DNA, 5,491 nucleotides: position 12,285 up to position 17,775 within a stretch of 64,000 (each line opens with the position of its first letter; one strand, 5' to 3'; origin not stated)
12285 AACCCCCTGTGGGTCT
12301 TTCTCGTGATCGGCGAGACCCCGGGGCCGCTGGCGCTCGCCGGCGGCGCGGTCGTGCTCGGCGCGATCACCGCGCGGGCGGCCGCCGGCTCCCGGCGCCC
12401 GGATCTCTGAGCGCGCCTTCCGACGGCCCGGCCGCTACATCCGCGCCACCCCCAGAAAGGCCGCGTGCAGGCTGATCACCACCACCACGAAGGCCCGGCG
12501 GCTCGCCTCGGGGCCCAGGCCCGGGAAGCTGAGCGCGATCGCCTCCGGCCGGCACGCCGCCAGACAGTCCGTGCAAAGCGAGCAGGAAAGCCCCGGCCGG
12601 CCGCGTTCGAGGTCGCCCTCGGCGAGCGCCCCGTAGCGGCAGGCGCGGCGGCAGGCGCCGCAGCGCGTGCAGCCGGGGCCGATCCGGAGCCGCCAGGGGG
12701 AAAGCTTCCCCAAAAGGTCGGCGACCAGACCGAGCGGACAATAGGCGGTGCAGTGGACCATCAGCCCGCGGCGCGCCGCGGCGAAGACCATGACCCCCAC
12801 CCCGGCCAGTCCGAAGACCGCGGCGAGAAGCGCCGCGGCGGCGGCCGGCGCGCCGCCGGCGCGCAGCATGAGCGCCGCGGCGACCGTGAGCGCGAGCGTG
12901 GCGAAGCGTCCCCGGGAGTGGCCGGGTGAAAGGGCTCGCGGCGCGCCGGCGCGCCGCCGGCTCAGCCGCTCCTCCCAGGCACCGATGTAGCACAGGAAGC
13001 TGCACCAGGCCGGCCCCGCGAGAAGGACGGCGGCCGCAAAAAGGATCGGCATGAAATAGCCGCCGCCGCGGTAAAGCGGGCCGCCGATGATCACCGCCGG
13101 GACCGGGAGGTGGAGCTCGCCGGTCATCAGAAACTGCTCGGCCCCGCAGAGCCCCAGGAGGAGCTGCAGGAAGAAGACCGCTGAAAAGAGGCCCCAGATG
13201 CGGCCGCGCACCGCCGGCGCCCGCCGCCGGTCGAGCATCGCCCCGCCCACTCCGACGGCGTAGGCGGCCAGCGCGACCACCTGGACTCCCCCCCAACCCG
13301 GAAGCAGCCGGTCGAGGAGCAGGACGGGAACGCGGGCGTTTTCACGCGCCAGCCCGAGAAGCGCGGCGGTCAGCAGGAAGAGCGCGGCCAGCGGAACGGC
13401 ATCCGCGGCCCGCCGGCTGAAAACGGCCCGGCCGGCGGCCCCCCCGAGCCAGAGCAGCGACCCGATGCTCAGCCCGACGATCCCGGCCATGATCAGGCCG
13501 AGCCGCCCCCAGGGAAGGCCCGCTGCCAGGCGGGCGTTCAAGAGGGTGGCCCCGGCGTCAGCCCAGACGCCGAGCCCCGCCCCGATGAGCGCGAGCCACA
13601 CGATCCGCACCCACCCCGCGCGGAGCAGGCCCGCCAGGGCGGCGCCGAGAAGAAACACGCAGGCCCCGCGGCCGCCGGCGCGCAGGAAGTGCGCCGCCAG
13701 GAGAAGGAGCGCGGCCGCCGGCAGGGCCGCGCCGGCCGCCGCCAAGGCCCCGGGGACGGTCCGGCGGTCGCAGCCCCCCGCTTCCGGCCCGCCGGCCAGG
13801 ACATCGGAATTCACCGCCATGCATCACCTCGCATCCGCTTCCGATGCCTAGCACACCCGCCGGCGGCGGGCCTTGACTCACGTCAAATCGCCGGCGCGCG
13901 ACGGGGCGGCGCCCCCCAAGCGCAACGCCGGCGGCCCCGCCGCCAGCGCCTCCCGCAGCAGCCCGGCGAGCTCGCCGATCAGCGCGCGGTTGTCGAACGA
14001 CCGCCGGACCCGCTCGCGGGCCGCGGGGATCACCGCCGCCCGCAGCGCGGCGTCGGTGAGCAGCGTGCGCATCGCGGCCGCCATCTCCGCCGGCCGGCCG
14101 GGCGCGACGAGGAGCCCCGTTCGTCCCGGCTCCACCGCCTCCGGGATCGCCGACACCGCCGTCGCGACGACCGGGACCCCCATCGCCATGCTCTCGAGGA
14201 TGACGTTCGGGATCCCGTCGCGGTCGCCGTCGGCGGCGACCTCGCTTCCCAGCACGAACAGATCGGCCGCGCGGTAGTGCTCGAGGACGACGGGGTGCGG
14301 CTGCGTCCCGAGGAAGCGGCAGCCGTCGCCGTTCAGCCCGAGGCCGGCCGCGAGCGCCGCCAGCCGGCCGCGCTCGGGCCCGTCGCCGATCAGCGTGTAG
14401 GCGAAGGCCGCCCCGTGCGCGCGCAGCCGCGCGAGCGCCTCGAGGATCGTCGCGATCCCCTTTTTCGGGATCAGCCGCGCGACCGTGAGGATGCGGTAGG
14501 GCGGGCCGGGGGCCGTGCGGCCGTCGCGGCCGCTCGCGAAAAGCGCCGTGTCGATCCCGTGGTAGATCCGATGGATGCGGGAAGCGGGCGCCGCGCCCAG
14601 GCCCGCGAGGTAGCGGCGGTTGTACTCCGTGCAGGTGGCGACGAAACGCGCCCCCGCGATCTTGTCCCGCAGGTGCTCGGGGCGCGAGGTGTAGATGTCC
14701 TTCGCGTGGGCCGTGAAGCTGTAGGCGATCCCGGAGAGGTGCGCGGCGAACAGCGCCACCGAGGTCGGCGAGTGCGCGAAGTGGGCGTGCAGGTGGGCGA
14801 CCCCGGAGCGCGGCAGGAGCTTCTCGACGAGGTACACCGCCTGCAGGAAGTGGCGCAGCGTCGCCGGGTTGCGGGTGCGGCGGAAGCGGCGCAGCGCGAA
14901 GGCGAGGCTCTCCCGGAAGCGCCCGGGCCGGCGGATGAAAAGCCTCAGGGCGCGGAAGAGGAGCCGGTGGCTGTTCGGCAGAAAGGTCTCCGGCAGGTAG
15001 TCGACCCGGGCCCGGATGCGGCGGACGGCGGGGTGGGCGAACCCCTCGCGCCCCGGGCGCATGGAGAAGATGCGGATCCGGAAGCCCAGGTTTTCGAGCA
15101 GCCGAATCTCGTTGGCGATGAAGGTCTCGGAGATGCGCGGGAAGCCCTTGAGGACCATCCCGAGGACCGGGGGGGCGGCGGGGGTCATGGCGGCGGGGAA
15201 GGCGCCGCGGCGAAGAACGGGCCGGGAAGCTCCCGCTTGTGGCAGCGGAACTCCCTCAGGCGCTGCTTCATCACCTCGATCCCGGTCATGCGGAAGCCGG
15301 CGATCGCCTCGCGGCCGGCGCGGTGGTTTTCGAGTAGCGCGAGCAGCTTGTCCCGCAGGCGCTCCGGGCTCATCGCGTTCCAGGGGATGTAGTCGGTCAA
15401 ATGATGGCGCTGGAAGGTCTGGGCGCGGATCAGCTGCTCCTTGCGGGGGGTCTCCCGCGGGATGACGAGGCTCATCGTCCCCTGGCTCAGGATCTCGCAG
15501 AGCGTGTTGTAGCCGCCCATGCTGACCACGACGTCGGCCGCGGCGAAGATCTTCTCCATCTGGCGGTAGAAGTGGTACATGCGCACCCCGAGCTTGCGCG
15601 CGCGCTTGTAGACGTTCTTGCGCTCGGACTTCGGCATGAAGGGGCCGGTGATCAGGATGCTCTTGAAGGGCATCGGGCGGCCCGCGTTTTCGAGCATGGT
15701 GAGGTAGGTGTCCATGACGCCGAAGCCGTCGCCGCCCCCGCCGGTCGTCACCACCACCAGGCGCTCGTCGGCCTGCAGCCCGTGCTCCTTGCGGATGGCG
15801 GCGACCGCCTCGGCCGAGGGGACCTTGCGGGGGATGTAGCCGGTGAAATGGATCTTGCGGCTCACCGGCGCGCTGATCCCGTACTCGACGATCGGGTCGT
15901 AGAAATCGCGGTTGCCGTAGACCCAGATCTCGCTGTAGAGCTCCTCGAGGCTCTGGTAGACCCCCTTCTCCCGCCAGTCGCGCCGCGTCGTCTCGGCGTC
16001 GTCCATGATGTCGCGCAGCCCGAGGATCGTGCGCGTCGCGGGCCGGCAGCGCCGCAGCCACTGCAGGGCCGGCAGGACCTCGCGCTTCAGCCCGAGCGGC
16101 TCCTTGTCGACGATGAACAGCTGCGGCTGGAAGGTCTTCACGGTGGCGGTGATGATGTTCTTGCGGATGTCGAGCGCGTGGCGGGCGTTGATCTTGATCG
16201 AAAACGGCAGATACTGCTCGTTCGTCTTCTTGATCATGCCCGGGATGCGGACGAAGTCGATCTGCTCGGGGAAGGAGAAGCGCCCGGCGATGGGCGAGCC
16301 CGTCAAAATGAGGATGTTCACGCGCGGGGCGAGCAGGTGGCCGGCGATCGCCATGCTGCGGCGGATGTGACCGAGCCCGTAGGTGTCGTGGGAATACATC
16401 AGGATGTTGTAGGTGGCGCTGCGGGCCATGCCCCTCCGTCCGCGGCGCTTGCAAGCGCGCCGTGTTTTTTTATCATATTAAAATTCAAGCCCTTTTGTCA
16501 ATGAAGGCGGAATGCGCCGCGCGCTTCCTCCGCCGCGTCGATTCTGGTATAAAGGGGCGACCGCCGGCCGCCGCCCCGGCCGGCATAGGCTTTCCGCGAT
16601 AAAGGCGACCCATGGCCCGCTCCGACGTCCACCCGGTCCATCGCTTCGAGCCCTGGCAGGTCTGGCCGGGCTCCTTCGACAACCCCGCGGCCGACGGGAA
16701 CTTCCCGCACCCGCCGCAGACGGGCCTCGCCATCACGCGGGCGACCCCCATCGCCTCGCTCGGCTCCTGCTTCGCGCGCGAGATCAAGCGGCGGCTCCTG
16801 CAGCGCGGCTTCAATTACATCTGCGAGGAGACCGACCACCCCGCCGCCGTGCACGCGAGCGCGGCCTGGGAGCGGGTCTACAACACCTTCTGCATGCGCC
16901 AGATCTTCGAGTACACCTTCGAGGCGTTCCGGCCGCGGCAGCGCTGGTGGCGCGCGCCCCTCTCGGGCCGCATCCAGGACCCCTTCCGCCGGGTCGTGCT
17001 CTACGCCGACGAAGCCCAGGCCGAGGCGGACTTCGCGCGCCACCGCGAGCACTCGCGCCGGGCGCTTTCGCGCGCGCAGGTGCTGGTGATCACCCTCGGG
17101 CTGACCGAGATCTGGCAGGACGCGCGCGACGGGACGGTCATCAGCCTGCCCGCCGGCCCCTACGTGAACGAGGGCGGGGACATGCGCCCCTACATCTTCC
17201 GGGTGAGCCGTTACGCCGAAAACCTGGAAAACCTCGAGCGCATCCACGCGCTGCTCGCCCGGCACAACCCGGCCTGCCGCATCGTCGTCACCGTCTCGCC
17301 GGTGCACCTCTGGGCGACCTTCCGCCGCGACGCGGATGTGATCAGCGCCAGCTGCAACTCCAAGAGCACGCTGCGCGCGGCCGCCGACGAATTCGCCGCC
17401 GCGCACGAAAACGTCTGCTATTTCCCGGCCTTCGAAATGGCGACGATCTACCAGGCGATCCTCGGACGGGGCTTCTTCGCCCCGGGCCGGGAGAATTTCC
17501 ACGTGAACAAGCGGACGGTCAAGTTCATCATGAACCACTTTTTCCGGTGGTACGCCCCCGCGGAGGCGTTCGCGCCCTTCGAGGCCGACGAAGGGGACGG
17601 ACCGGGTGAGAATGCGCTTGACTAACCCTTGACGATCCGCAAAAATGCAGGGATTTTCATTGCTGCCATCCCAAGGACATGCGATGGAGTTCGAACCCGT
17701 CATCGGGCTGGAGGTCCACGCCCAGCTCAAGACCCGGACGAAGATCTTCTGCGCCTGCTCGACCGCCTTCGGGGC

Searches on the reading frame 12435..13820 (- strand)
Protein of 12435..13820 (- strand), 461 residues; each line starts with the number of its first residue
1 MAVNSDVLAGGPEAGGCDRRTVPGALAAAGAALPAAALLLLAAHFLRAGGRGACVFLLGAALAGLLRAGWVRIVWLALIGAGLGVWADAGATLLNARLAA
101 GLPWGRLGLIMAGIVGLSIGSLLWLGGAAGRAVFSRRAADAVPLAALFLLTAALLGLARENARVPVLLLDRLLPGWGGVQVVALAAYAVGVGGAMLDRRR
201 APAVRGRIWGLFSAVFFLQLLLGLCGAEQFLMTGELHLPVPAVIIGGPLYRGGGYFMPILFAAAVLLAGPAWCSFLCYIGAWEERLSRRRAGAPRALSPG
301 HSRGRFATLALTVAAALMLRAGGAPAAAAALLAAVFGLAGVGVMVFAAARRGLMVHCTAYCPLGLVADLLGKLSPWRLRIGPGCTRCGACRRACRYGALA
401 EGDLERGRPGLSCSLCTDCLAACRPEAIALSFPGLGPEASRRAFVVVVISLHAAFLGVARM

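Call 61: search_protein_families(library=pfam, proteins=[window:12435-13820:-], max_evalue=0.01)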
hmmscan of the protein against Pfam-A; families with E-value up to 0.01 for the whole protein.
window:12435-13820:- (461 aa): 3 families
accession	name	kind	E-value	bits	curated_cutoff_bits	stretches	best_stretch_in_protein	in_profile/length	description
PF12801.12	Fer4_5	-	5.5e-05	23.5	22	1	256-288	7-39/48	4Fe-4S binding domain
PF13187.11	Fer4_9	-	0.00054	20.4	27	1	384-427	2-51/52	4Fe-4S dicluster domain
PF12838.12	Fer4_7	-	0.0054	17.6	27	0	384-400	2-18/52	4Fe-4S dicluster domain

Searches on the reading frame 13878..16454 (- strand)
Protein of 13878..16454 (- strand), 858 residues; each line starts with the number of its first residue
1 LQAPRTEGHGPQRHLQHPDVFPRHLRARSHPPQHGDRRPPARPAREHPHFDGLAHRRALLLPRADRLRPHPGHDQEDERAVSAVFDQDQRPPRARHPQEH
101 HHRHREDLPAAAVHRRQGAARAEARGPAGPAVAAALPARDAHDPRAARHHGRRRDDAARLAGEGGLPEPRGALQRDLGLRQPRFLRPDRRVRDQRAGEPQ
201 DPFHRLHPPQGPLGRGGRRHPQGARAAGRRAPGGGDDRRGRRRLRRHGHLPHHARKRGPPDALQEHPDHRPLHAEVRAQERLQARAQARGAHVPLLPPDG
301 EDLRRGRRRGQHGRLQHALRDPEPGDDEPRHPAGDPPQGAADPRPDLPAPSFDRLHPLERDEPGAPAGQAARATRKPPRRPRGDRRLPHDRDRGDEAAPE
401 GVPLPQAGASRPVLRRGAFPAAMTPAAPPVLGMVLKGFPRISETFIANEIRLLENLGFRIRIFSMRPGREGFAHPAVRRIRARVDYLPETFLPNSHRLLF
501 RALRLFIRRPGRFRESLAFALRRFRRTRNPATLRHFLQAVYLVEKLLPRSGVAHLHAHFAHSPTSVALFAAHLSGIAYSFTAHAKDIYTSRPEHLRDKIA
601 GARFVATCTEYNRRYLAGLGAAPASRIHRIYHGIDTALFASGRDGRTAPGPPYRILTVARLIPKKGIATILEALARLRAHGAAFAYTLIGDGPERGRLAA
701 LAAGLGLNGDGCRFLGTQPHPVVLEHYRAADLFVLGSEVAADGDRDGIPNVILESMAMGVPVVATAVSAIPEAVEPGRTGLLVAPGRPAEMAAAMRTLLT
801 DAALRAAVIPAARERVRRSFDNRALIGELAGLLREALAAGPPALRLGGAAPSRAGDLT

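Call 61: search_protein_families(library=pfam, proteins=[window:13878-16454:-], max_evalue=0.01)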
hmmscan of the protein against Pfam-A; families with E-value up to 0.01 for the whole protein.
window:13878-16454:- (858 aa): 4 families
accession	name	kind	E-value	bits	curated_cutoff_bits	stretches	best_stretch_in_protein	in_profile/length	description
PF13692.12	Glyco_trans_1_4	-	5.3e-33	114.7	27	1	654-801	3-142/142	Glycosyl transferases group 1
PF00534.26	Glycos_transf_1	-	3.3e-32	111.8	26.4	1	649-815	12-172/172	Glycosyl transferases group 1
PF13524.12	Glyco_trans_1_2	-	3e-08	34.2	25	1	711-824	28-137/144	Glycosyl transferase-like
PF13439.12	Glyco_transf_4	-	1.6e-06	28.7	28.5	1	517-637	38-169/170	Glycosyltransferase Family 4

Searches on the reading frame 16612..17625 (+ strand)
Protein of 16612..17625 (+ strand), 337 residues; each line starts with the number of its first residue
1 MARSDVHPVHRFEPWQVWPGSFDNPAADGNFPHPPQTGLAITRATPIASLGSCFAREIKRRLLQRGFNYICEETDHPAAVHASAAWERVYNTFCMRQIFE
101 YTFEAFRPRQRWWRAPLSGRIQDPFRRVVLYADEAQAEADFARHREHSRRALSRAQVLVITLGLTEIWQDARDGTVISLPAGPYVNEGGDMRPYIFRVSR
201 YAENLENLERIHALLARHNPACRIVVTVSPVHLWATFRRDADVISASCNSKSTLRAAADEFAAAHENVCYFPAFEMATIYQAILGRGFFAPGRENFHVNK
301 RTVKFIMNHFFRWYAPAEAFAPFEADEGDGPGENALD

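Call 61: search_protein_families(library=pfam, proteins=[window:16612-17625:+], max_evalue=0.01)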
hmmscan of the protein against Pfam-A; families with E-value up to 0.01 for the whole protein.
window:16612-17625:+ (337 aa): 1 family
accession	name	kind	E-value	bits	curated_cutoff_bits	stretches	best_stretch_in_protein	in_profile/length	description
PF08885.17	GSCFA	-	3.7e-47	161.5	25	1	47-310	2-237/237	GSCFA family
